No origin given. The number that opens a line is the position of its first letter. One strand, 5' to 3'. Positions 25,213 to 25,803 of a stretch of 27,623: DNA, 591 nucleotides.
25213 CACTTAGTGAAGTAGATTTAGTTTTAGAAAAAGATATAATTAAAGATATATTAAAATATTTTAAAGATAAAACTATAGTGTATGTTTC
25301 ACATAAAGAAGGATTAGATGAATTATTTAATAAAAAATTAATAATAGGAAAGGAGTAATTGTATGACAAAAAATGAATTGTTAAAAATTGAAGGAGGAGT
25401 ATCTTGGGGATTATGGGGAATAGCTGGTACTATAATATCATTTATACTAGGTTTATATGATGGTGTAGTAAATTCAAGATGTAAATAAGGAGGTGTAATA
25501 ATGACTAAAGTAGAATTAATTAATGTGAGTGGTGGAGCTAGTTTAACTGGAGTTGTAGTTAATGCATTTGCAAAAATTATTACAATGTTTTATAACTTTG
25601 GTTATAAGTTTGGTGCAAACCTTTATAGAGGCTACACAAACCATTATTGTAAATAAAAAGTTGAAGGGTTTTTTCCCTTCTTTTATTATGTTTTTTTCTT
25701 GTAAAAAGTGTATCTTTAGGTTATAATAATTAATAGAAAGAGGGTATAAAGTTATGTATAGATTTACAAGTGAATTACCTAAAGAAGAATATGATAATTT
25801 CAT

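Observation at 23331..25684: Unannotated two-peptide double-glycine bacteriocin pair behind a C39 ABC exporter; both mature peptides end in Cys-Lys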

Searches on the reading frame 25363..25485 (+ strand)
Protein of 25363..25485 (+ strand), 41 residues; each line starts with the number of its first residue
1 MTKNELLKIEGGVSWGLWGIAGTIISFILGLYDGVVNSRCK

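Call 5: search_protein_families(library=pfam, proteins=[window:25363-25485:+], max_evalue=1)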
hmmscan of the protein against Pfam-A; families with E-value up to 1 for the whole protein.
window:25363-25485:+ (41 aa): 2 families
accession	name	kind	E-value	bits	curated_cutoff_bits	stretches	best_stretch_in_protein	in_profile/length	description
PF10779.14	XhlA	-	0.0054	17.3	34.7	1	4-31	39-66/67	Haemolysin XhlA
PF10439.15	Bacteriocin_IIc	-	0.068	13.6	27.1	1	1-24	7-37/59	Bacteriocin class II with double-glycine leader peptide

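Call 6: search_protein_families(library=ncbifam, proteins=[window:25363-25485:+], max_evalue=1)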
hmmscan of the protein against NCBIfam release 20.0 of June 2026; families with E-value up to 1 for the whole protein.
window:25363-25485:+ (41 aa): 2 families
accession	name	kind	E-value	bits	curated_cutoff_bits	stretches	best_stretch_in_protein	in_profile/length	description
NF038034.1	lactGbeta_entB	subfamily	1.9e-05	24.8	37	1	2-36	2-37/38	lactococcin G-beta/enterocin 1071B family bacteriocin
TIGR03949.1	bact_IIb_cerein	subfamily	0.0064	16.3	21.5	1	1-31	4-41/45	class IIb bacteriocin, lactobin A/cerein 7B family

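Call 12: find_homologous_proteins(query=A1, max_evalue=10)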
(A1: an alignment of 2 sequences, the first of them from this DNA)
Query A1 (2 sequences) (41 aa, profile of the alignment): 5 proteins with E <= 10 among 6 candidates.
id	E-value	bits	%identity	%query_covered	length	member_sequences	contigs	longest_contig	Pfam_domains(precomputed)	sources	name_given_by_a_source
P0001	1.5e-23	100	55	93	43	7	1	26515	-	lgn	-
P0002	6.6e-22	95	98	100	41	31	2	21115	-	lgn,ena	-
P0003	2.1e-20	90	98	98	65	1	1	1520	-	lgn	-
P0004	8.7e-20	88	63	98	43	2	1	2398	-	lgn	-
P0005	1.7e-16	77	61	93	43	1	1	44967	-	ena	-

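Call 15: find_encoding_contigs(protein=P0005, flank=8000, max_places=3)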
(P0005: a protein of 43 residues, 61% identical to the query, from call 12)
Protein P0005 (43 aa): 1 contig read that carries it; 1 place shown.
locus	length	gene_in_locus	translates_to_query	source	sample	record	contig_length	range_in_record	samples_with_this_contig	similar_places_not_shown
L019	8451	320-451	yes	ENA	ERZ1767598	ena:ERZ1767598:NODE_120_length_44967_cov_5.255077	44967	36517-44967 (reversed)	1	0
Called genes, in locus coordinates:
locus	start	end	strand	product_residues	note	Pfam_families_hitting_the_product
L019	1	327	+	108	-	?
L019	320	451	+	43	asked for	-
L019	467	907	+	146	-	-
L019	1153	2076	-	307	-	-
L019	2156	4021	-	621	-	PF00501:AMP-binding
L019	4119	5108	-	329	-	PF00022:Actin (weak), PF06723:MreB_Mbl, PF00012:HSP70, PF14450:FtsA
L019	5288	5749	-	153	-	-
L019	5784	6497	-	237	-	PF01726:LexA_DNA_bind, PF00717:Peptidase_S24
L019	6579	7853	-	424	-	PF01018:GTP1_OBG, PF02421:FeoB_N, PF01926:MMR_HSR1, PF09269:DUF1967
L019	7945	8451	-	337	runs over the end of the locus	PF00579:tRNA-synt_1b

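Call 16: find_encoding_contigs(protein=P0002, flank=10000, max_places=4)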
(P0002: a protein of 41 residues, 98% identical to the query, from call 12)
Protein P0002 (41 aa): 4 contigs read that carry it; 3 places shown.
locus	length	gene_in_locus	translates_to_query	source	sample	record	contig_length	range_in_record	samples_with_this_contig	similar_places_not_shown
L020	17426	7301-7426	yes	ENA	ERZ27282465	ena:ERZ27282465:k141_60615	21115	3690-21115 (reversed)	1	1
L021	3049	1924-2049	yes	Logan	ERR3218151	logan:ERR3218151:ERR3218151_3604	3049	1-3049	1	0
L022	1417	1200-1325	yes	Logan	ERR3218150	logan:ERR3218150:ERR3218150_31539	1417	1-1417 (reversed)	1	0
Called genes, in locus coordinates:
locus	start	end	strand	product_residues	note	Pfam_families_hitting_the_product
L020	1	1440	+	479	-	?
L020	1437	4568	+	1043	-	PF00580:UvrD-helicase, PF01443:Viral_helicase1 (faint), PF13245:AAA_19, PF13361:UvrD_C, PF13538:UvrD_C_2 (faint)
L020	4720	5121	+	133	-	-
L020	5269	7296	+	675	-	PF03412:Peptidase_C39, PF00664:ABC_membrane, PF00005:ABC_tran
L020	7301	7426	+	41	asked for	-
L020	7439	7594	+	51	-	-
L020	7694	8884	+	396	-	PF02388:FemAB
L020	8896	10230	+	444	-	-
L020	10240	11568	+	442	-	PF21461:HL_N-beta (weak)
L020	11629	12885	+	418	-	PF06245:DUF1015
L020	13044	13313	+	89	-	PF00312:Ribosomal_S15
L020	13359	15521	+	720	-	PF01138:RNase_PH, PF03725:RNase_PH_C, PF03726:PNPase, PF01138:RNase_PH, PF00575:S1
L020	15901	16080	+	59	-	PF00584:SecE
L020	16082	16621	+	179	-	PF02357:NusG, PF00467:KOW (weak)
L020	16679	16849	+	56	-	PF00471:Ribosomal_L33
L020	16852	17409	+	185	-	PF08207:EFP_N, PF01132:EFP, PF09285:Elong-fact-P_C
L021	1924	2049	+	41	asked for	-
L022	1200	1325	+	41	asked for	-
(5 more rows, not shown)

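Call 20: find_encoding_contigs(protein=P0001, flank=8000, max_places=3)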
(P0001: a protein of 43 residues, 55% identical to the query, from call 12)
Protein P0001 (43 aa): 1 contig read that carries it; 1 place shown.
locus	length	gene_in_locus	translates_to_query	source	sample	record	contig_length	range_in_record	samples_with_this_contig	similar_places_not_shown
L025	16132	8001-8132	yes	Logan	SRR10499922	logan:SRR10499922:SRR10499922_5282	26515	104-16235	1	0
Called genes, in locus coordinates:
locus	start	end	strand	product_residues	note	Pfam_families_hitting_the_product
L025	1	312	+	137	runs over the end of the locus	?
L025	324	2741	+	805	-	PF01588:tRNA_bind, PF03483:B3_4, PF03484:B5, PF17759:tRNA_synthFbeta, PF03147:FDX-ACB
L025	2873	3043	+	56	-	PF00471:Ribosomal_L33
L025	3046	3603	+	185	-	PF08207:EFP_N, PF01132:EFP, PF09285:Elong-fact-P_C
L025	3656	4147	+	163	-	PF12685:SpoIIIAH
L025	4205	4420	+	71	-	PF00196:GerE, PF04545:Sigma70_r4 (weak), PF08281:Sigma70_r4_2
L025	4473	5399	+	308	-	PF10646:Germane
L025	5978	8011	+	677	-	PF03412:Peptidase_C39, PF00664:ABC_membrane, PF00005:ABC_tran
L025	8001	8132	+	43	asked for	-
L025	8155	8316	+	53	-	-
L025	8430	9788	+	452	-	PF21461:HL_N-beta (faint)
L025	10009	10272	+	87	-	-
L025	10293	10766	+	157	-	-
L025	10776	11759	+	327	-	-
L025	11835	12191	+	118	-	-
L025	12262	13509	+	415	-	-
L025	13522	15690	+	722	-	-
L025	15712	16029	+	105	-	-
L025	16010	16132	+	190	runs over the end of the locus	PF26593:TraC-like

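Call 21: find_encoding_contigs(protein=P0004, flank=8000, max_places=3)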
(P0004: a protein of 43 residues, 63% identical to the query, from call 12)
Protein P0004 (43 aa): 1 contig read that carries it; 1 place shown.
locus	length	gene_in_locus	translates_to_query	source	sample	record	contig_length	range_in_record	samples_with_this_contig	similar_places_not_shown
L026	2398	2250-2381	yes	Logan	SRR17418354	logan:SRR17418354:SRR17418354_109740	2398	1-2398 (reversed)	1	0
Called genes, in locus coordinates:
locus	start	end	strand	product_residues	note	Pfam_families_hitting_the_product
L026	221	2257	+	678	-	PF03412:Peptidase_C39, PF00664:ABC_membrane, PF00005:ABC_tran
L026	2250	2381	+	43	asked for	-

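Call 29: find_related_loci(query=A3, collection=metagenome_contigs, flank=6000)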
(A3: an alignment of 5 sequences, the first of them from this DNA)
Query A3 (41 aa) in metagenome_contigs; peptide patterns used: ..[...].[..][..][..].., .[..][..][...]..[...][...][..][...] (x = any residue, [..] = any of these).
281 stretches matched a pattern; 14 encode a relative of the query (tblastn E <= 1e-3); 14 distinct loci.
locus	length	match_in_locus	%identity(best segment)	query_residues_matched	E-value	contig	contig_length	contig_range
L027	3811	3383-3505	100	1-41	2e-23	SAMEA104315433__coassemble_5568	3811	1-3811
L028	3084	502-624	100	1-41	2e-23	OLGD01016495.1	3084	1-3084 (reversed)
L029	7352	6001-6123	95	1-41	5e-21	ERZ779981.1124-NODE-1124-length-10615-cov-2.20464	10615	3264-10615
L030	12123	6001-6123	71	1-40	4e-16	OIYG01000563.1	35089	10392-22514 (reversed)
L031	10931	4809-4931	54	1-40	2e-12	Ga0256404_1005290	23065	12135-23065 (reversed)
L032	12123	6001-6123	54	1-40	2e-12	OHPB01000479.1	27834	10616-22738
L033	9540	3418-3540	54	1-40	2e-12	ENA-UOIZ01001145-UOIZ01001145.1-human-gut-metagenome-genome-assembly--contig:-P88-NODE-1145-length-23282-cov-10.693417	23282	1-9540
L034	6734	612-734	54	1-40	2e-12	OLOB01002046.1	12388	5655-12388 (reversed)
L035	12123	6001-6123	54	1-40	2e-12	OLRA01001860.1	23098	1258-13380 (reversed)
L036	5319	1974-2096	54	1-40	2e-12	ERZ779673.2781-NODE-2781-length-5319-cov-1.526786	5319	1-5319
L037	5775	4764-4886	56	1-40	3e-12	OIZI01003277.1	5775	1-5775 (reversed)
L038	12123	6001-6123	56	1-40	3e-12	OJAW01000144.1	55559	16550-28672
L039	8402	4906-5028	56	1-40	3e-12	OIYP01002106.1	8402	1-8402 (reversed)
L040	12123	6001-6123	49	1-40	4e-11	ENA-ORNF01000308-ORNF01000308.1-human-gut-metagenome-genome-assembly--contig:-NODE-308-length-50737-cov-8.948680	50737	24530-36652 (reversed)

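Call 52: find_homologous_proteins(query=A6, max_evalue=1)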
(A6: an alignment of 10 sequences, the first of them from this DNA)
Query A6 (10 sequences) (41 aa, profile of the alignment): 64 proteins with E <= 1 among 138 candidates.
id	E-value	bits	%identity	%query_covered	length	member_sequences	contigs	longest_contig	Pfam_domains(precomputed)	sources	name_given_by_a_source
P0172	7.1e-18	82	71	98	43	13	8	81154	-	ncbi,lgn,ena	-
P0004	5.4e-17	79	63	98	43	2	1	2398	-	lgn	-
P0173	5.2e-16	76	51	98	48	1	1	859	-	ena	-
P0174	7.7e-16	76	49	98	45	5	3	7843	-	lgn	-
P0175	1.1e-15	75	53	93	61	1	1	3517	-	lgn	-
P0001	1.4e-14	72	55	93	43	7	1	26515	-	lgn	-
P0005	1.4e-14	72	61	93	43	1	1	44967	-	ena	-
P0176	1.6e-14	71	47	85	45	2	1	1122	-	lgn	-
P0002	8.7e-14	69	98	100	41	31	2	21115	-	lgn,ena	-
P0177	2.9e-13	67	-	-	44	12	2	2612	-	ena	-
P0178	3.1e-13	67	32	93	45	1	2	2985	-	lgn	-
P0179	3.2e-13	67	38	93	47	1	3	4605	-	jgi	-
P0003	3.8e-13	67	98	98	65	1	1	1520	-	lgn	-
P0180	4.4e-13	67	50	100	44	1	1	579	-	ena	-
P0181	7.7e-13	66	48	100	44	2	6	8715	-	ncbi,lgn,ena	-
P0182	8.6e-13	66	50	100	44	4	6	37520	-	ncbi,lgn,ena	-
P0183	1.2e-12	65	36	98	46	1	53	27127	-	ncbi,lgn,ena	-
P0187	2.4e-12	64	53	100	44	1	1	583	-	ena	-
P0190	6.0e-12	63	58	29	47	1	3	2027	-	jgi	jgi:lactobin A/cerein 7B family class IIb bacteriocin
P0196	1.2e-11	62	-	-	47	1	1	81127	-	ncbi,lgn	-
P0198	1.9e-11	62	34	93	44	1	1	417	-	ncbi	-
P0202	5.9e-11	60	37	100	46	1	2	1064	-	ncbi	-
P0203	8.9e-11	59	42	78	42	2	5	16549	-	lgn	-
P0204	1.8e-10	58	51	100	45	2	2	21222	-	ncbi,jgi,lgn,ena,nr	ncbi:MAG: class IIb bacteriocin, lactobin A/cerein 7B family [Bacilli bacterium]|nr:class IIb bacter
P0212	3.8e-10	57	44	95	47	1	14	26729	-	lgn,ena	-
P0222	7.8e-9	53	43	95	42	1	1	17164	-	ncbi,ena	-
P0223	1.1e-8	53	37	100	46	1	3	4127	-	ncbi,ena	-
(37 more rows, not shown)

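Call 54: list_cluster_members(proteins=[P0172, P0183, P0204, P0190, P0196, P0222, P0223, P0202, P0198, P0182])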
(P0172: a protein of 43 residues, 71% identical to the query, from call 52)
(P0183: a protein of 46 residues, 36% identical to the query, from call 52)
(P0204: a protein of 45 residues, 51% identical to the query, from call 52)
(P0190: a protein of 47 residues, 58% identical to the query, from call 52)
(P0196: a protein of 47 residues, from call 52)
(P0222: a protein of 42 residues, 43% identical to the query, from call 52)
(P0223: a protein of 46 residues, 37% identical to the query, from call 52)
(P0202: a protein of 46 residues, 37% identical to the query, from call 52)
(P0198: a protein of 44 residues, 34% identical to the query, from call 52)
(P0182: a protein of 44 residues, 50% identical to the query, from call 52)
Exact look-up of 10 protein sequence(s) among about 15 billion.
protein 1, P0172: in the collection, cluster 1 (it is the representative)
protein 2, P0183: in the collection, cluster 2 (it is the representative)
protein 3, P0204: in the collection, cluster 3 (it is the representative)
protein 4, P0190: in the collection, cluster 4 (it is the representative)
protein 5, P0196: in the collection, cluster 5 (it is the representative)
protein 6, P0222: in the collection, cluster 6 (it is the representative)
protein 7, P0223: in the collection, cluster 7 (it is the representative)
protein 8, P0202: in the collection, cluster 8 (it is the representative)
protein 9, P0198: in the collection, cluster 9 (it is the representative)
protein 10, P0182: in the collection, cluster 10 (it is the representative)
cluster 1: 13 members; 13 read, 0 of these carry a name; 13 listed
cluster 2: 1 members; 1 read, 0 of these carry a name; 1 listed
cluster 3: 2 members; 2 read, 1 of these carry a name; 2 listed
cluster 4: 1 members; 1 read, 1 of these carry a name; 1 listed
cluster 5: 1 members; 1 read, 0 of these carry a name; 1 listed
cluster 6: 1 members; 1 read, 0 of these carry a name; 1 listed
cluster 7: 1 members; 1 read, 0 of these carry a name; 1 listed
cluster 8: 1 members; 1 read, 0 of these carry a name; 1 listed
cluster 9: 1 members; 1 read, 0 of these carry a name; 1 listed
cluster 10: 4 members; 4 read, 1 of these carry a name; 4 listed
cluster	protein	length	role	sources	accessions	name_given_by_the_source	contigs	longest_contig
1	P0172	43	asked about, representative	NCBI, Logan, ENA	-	-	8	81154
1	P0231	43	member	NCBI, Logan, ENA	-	-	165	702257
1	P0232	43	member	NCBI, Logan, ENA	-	-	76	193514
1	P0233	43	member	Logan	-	-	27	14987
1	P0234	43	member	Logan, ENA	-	-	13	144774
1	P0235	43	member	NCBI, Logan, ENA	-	-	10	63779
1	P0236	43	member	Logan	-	-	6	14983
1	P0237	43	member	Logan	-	-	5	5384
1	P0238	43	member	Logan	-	-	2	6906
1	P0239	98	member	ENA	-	-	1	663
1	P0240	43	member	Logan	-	-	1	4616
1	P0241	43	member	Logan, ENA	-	-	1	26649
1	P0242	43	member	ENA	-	-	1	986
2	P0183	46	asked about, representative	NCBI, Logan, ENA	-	-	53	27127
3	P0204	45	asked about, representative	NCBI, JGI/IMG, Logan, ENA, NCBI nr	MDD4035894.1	MAG: class IIb bacteriocin, lactobin A/cerein 7B family [Bacilli bacterium] | class IIb bacteriocin, lactobin A/cerein 7B family [Bacilli bacterium]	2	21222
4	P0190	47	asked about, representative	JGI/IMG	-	lactobin A/cerein 7B family class IIb bacteriocin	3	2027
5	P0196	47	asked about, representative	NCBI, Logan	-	-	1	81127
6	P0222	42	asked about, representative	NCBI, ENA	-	-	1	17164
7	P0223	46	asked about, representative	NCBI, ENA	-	-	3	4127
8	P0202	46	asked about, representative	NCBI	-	-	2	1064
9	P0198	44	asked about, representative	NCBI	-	-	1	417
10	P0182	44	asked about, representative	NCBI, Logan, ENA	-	-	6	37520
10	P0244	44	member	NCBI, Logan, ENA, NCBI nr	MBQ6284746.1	MAG: class IIb bacteriocin, lactobin A/cerein 7B family [Bacilli bacterium] | class IIb bacteriocin, lactobin A/cerein 7B family [Bacilli bacterium]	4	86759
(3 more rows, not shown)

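Call 69: find_encoding_contigs(protein=P0203, flank=6000, max_places=2)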
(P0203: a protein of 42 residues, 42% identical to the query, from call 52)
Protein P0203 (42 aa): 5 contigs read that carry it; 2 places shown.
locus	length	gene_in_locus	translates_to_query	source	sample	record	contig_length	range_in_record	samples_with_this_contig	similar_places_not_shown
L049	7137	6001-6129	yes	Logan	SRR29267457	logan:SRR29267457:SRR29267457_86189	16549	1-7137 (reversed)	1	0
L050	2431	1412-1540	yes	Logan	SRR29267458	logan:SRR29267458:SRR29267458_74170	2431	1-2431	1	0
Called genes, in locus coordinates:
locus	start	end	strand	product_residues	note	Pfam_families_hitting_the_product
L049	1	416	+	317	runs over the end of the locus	PF00092:VWA, PF13519:VWA_2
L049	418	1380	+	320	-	-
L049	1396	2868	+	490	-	PF02368:Big_2 (weak), PF26182:Ig_NUP210_5th (weak), PF26918:Ig_Eae (weak), PF02368:Big_2, PF26918:Ig_Eae (weak)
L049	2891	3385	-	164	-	PF01726:LexA_DNA_bind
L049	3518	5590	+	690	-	PF03412:Peptidase_C39, PF00664:ABC_membrane, PF00005:ABC_tran, PF02463:SMC_N (faint)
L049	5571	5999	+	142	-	-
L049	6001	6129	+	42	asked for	-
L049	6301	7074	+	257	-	-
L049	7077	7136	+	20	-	?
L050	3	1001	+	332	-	?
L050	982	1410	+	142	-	-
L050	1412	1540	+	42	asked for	-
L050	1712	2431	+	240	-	?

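Call 72: search_protein_families(library=ncbifam, proteins=[L049:5571-5996:+], max_evalue=1)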
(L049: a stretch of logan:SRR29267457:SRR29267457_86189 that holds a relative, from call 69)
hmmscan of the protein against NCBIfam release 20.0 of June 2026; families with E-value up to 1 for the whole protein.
L049:5571-5996:+ (142 aa): 1 family
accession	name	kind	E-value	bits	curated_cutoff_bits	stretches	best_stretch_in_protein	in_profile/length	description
NF045999.1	MAG1140_fam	equivalog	0.00033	20.8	35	1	18-136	1-125/126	MAG1140 family protein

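Call 84: predict_structure(alignment_id=A9)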
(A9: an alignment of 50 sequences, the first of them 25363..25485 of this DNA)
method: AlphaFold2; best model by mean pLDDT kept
length: 41 residues; sequences in the alignment: 50
mean_pLDDT: 76.1   pTM: 0.39
mean pLDDT of the five models: 76.1, 75.1, 74.9, 74.0, 71.9
residues with pLDDT >= 90: 11; 70-90: 13; 50-70: 16; < 50: 1
segments of 3 or more residues with pLDDT < 50: none
pLDDT, mean of each block of 10 residues (from residue 1): 59 74 94 80 54
secondary structure, 60 per line:
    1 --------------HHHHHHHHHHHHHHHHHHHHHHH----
elements in order: H15-37

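Call 88: find_encoding_contigs(protein=P0187, flank=3000, max_places=2)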
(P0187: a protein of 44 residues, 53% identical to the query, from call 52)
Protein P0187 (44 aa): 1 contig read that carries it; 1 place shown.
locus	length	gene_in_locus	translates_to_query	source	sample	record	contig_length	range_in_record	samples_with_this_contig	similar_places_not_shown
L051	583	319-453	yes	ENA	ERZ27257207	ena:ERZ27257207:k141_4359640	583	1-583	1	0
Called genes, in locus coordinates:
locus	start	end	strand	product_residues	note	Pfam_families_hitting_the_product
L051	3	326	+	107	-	?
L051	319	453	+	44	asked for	-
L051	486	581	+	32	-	?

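Call 89: find_encoding_contigs(protein=P0222, flank=5000, max_places=1)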
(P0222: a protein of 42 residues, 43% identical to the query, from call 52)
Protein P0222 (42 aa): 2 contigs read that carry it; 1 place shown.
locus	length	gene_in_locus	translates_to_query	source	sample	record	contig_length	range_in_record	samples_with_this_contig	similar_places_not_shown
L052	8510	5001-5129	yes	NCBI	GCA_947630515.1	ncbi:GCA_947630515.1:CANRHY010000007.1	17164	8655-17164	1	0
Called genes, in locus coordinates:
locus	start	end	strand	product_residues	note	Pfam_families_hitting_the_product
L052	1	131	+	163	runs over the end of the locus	PF12685:SpoIIIAH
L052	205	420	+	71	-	PF00196:GerE, PF04545:Sigma70_r4, PF08281:Sigma70_r4_2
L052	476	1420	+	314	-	PF10646:Germane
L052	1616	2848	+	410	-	PF02786:CPSase_L_D2 (weak)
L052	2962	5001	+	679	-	PF03412:Peptidase_C39, PF00664:ABC_membrane, PF00005:ABC_tran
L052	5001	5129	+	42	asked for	-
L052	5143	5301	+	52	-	-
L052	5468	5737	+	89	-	PF00312:Ribosomal_S15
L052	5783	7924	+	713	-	PF01138:RNase_PH, PF03725:RNase_PH_C, PF03726:PNPase, PF01138:RNase_PH, PF00575:S1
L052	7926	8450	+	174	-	PF00588:SpoU_methylase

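Call 90: find_encoding_contigs(protein=P0212, flank=5000, max_places=1)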
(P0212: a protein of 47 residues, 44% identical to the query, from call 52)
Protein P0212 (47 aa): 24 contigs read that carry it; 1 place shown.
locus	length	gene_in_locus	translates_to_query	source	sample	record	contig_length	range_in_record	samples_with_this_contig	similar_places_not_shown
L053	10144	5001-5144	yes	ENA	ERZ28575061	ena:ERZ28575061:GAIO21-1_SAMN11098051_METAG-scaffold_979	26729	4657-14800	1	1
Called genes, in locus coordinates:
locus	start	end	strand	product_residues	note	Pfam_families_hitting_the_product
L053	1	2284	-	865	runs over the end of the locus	PF00690:Cation_ATPase_N, PF00122:E1-E2_ATPase, PF00702:Hydrolase, PF13246:Cation_ATPase, PF08282:Hydrolase_3 (weak), PF00689:Cation_ATPase_C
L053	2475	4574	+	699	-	PF03412:Peptidase_C39, PF00664:ABC_membrane, PF00005:ABC_tran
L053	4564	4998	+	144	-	-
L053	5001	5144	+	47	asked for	-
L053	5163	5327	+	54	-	-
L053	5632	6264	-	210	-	PF02390:Methyltransf_4, PF13847:Methyltransf_31 (weak)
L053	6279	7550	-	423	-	PF02885:Glycos_trans_3N, PF00591:Glycos_transf_3, PF07831:PYNP_C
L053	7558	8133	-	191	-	PF04079:SMC_ScpB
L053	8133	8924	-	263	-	PF02616:SMC_ScpA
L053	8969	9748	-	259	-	-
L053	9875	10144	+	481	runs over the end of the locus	PF03323:GerA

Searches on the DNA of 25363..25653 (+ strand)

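Call 98: search_dna_similar(query=window:25363-25653:+, collection=plasmids, mode=distant, max_evalue=0.01, max_rows=10)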
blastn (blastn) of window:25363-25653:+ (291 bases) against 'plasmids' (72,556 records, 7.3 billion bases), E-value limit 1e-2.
No match.
